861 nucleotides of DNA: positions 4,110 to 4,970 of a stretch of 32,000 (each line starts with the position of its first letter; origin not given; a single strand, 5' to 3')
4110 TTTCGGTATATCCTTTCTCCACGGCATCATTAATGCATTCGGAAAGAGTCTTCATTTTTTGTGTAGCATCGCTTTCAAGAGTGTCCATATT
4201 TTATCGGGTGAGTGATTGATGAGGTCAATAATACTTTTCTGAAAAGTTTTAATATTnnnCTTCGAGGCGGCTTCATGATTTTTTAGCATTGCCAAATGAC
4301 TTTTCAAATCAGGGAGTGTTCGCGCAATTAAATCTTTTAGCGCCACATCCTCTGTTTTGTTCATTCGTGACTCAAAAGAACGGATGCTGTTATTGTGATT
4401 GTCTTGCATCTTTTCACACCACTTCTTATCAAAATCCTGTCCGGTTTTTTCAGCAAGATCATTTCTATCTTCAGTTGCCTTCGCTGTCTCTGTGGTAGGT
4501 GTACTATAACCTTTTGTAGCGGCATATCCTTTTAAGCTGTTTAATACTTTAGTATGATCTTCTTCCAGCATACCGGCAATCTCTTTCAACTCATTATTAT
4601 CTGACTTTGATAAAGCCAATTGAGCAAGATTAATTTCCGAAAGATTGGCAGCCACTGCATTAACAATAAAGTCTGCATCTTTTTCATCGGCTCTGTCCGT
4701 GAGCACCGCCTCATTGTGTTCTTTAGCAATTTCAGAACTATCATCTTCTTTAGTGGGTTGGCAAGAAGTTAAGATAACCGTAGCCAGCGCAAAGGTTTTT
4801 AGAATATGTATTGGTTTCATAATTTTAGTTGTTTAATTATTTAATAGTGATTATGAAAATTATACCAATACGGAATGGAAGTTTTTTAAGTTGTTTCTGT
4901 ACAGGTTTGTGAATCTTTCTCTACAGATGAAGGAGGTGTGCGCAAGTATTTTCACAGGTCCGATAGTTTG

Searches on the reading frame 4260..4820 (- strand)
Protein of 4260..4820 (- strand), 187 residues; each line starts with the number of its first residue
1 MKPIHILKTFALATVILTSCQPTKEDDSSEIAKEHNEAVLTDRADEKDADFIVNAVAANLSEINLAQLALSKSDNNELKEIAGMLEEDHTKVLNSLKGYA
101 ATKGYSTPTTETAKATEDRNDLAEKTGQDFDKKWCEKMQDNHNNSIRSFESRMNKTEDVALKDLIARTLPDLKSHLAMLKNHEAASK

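Call 9: search_protein_families(library=pfam, proteins=[window:4260-4820:-], max_evalue=0.001)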
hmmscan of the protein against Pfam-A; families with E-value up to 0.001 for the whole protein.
window:4260-4820:- (187 aa): 2 families
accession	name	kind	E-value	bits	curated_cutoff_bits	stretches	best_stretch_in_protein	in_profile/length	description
PF13628.12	DUF4142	-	1.1e-30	107.1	27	1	47-180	2-136/138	Domain of unknown function (DUF4142)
PF03713.19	DUF305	-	1.3e-06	29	27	1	65-168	18-136/151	Domain of unknown function (DUF305)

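Call 84: search_protein_families(library=padloc, proteins=[window:4260-4820:-], max_evalue=0.00001)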
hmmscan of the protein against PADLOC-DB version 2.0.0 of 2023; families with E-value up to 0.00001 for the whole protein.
window:4260-4820:- (187 aa): 0 families
